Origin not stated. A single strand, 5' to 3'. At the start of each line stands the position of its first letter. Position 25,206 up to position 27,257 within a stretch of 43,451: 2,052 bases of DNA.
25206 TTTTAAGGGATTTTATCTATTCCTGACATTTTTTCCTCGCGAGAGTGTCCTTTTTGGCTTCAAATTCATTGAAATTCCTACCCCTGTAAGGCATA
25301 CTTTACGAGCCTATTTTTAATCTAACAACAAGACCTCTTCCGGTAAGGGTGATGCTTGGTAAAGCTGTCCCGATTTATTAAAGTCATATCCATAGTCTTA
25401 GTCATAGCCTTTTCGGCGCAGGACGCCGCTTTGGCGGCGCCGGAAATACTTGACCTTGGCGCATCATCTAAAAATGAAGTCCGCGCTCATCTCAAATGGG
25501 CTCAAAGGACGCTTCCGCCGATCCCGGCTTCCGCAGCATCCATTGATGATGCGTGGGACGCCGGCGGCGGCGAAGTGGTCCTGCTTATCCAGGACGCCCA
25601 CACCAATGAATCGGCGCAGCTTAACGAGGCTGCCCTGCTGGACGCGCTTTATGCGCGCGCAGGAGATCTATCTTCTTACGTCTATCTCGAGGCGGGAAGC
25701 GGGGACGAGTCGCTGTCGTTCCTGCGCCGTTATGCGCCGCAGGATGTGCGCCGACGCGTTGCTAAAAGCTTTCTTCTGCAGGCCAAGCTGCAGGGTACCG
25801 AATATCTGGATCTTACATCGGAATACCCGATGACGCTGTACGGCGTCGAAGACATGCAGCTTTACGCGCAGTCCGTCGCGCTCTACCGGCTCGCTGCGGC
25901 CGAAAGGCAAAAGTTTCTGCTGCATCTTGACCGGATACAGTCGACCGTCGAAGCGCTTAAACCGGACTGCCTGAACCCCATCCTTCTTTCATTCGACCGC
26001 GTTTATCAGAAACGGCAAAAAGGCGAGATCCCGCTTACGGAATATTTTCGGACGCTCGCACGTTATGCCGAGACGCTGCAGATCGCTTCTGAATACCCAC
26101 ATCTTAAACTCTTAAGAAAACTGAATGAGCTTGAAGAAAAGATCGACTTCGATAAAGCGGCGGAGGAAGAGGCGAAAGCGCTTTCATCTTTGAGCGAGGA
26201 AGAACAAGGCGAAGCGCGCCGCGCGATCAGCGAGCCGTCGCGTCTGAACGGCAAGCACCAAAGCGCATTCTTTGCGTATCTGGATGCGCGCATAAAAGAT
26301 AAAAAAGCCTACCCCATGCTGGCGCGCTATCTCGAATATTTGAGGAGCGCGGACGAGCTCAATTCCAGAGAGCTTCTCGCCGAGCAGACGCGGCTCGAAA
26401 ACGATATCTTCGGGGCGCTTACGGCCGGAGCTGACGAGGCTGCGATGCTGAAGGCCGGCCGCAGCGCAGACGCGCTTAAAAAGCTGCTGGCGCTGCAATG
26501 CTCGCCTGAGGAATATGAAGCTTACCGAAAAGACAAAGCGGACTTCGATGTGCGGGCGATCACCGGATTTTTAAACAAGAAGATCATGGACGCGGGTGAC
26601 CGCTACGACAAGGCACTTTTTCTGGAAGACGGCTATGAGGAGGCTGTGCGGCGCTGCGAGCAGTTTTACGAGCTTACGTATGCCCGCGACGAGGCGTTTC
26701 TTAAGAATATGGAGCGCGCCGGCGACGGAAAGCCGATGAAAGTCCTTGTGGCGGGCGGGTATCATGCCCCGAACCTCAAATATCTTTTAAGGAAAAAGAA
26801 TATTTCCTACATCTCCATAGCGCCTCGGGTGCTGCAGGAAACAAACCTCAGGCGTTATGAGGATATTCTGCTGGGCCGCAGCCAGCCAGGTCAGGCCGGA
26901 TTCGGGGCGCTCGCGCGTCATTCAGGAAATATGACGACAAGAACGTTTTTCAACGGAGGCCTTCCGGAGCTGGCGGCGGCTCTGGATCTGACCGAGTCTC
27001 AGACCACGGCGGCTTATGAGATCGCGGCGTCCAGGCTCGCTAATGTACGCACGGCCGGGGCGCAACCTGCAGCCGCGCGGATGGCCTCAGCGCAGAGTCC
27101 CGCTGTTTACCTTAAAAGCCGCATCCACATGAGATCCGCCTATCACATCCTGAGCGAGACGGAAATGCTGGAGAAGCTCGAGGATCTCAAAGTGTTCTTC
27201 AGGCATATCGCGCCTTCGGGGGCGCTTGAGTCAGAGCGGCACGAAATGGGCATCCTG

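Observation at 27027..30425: The same [G/A]-[A/S]-R-[L/M]-A punctuation recurs in the second giant ORF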

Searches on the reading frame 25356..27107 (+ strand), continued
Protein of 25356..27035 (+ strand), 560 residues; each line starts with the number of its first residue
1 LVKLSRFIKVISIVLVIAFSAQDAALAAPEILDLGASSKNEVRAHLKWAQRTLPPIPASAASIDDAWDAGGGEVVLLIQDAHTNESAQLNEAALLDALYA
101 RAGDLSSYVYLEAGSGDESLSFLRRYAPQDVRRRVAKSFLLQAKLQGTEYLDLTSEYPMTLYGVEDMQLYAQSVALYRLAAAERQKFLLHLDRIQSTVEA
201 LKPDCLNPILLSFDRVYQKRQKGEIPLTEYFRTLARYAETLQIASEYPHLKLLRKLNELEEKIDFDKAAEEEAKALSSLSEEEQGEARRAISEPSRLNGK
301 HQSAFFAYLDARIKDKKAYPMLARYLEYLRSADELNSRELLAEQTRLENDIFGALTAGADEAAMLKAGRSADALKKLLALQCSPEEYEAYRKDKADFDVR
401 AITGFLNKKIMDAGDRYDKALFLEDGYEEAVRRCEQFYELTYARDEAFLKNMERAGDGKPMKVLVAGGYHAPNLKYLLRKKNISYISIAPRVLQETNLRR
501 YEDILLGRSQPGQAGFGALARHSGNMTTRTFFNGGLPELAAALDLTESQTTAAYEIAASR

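Call 57: search_protein_families(library=pfam, proteins=[L034:9995-21643:+, L057:494-9493:+, L051:606-9605:+], max_evalue=0.0001)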
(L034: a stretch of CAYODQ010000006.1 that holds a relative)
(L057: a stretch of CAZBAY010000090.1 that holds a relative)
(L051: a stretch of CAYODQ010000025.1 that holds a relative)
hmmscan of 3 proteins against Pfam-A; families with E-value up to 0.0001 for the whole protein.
L034:9995-21643:+ (3883 aa): 0 families

L057:494-9493:+ (3000 aa): 7 families
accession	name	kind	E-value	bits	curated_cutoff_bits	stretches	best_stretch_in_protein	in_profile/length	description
PF00342.24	PGI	-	2.7e-221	735.8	22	1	2456-2945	1-486/486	Phosphoglucose isomerase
PF00226.36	DnaJ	-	3.6e-15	56.3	27.8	1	1586-1649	1-63/63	DnaJ domain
PF13646.12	HEAT_2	-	1.7e-13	51.1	27.7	1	2050-2140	2-80/88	HEAT repeats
PF13419.12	HAD_2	-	5.3e-10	40.1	23.8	1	1681-1785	68-175/178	Haloacid dehalogenase-like hydrolase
PF00702.32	Hydrolase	-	2.4e-07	31.8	26.4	1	1659-1782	69-191/191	haloacid dehalogenase-like hydrolase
PF02985.28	HEAT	-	4.6e-06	26.8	23.5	0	2050-2073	3-26/31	HEAT repeat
PF13344.12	Hydrolase_6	-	7e-05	23.2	27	0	1675-1728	2-56/101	Haloacid dehalogenase-like hydrolase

L051:606-9605:+ (3000 aa): 1 family
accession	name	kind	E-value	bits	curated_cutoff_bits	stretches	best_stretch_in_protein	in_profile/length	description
PF00300.27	His_Phos_1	-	5.6e-24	85.3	21.7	1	1107-1303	1-190/194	Histidine phosphatase superfamily (branch 1)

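Call 72: find_encoding_contigs(protein=P0001, flank=10000, max_places=2)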
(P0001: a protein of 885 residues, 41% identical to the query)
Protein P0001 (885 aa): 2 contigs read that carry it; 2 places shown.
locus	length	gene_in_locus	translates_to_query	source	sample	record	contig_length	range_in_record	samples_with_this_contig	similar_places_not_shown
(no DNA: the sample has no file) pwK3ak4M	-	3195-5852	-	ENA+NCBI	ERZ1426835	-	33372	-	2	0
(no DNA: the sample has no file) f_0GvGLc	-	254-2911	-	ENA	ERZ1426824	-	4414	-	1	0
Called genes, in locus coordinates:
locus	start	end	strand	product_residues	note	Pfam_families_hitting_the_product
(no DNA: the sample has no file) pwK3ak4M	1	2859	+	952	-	?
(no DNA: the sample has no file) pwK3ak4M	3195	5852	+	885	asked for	PF00069:Pkinase, PF07714:PK_Tyr_Ser-Thr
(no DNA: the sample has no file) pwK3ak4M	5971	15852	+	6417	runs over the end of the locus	PF13385:Laminin_G_3, PF02878:PGM_PMM_I, PF00408:PGM_PMM_IV (faint), PF00498:FHA, PF08323:Glyco_transf_5, PF00480:ROK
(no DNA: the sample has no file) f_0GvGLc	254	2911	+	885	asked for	PF00069:Pkinase, PF07714:PK_Tyr_Ser-Thr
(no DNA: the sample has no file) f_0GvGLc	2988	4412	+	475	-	?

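Call 82: search_protein_families(library=pfam, proteins=[P0152, P0029, P0015], max_evalue=0.00001)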
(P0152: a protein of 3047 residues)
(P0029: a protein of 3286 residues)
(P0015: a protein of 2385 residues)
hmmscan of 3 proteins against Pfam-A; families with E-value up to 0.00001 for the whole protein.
P0152 (3047 aa): 1 family
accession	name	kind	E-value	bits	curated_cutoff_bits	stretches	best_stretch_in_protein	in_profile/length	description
PF01263.26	Aldose_epim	-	3.9e-13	49.9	27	1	731-918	82-261/299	Aldose 1-epimerase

P0029 (3286 aa): 7 families
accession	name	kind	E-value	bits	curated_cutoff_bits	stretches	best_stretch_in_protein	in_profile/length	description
PF12844.13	HTH_19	-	2.2e-11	44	30.2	1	2265-2324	2-61/64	Helix-turn-helix domain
PF04542.20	Sigma70_r2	-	3.4e-11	43.2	24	1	1763-1826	2-65/71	Sigma-70 region 2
PF01381.28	HTH_3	-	1.3e-10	41.6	23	1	2267-2319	1-53/55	Helix-turn-helix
PF13560.12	HTH_31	-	3.8e-10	40.4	27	0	2266-2320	5-60/64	Helix-turn-helix domain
PF04539.22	Sigma70_r3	-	1.7e-07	31.7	25.3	1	1863-1912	22-70/78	Sigma-70 region 3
PF21476.4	PF0610-like_N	-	4.6e-07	30.4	33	0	3199-3223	12-36/50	PF0610-like, N-terminal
PF13384.12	HTH_23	-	6.7e-06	26.2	24.6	0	3125-3157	3-36/50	Homeodomain-like domain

P0015 (2385 aa): 0 families

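Call 93: fold_search(model_id=the predicted structure, library=viral)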
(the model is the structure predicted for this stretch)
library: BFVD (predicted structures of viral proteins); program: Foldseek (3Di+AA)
matches with E <= 10: 199; with E <= 0.001: 0
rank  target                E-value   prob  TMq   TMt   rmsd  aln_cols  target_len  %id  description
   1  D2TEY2                5.0e-02  0.11  0.08  0.05  38.0       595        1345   12  (no name in the UniProt tables at hand)
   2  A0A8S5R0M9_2          6.3e-02  0.14  0.10  0.08  50.5       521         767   12  Chromosome segregation ATPase [Siphoviridae sp. ctyvQ1]
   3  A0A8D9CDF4            6.3e-02  0.11  0.08  0.08  53.6       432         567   12  Endonuclease subunit [uncultured marine phage]
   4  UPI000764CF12         7.3e-02  0.07  0.07  0.07  64.7       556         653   12  (no name look-up for this kind of identifier)
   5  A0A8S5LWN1            1.0e-01  0.18  0.11  0.08  27.9       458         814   12  Minor tail protein [Siphoviridae sp. ctRiO19]
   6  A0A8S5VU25            1.0e-01  0.13  0.10  0.07  45.5       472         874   11  STRUCTURAL MAINTENANCE OF CHROMOSOMES PROTEIN [Ackermannviridae sp.]
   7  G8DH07                1.2e-01  0.16  0.08  0.15  24.6       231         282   14  (no name in the UniProt tables at hand)
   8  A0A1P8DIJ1            1.9e-01  0.08  0.09  0.07  30.9       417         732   14  (no name in the UniProt tables at hand)
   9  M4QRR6                2.1e-01  0.08  0.08  0.05  36.2       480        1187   12  Uncharacterized protein [Synechococcus phage S-SKS1]
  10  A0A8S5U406            2.2e-01  0.10  0.07  0.10  37.1       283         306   11  Uncharacterized protein [Podoviridae sp. ctP1X6]
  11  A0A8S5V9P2            2.2e-01  0.08  0.07  0.06  43.5       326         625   15  STRUCTURAL MAINTENANCE OF CHROMOSOMES PROTEIN [Ackermannviridae sp. ctUml7]
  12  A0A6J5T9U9            2.2e-01  0.05  0.06  0.03  40.4       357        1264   13  Uncharacterized protein [uncultured Caudovirales phage]
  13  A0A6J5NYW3            2.3e-01  0.04  0.07  0.07  55.2       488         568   11  Endonuclease subunit [uncultured Caudovirales phage]
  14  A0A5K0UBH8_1          3.3e-01  0.08  0.09  0.05  27.0       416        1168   12  Uncharacterized protein [Yasminevirus sp. GU-2018]
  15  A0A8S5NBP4            3.5e-01  0.08  0.09  0.09  56.5       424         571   12  STRUCTURAL MAINTENANCE OF CHROMOSOMES PROTEIN [Myoviridae sp. ctx322]
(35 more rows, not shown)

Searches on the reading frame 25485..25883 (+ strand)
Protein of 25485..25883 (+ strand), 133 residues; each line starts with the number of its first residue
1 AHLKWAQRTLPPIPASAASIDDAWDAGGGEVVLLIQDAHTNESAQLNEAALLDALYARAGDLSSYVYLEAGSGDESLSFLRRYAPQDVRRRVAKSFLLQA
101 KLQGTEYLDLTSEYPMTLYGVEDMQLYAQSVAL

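Call 77: predict_structure(alignment_id=A2)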
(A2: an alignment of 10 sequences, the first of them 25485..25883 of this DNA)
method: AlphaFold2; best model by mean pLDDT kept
length: 133 residues; sequences in the alignment: 10
mean_pLDDT: 53.8   pTM: 0.50
mean pLDDT of the five models: 53.8, 52.8, 51.5, 50.8, 47.3
residues with pLDDT >= 90: 0; 70-90: 20; 50-70: 46; < 50: 67
segments of 3 or more residues with pLDDT < 50: 40-42, 58-64, 66-87, 92-106, 108-123
pLDDT, mean of each block of 10 residues (from residue 1): 76 68 70 64 52 55 46 36 46 43 46 47 51 53
secondary structure, 60 per line:
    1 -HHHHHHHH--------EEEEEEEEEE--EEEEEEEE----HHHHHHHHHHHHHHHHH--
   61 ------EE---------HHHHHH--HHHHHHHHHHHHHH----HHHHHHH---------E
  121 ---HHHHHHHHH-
elements in order: H2-9 E18-27 E30-37 H42-58 H78-83 H86-99 H104-110 H124-132
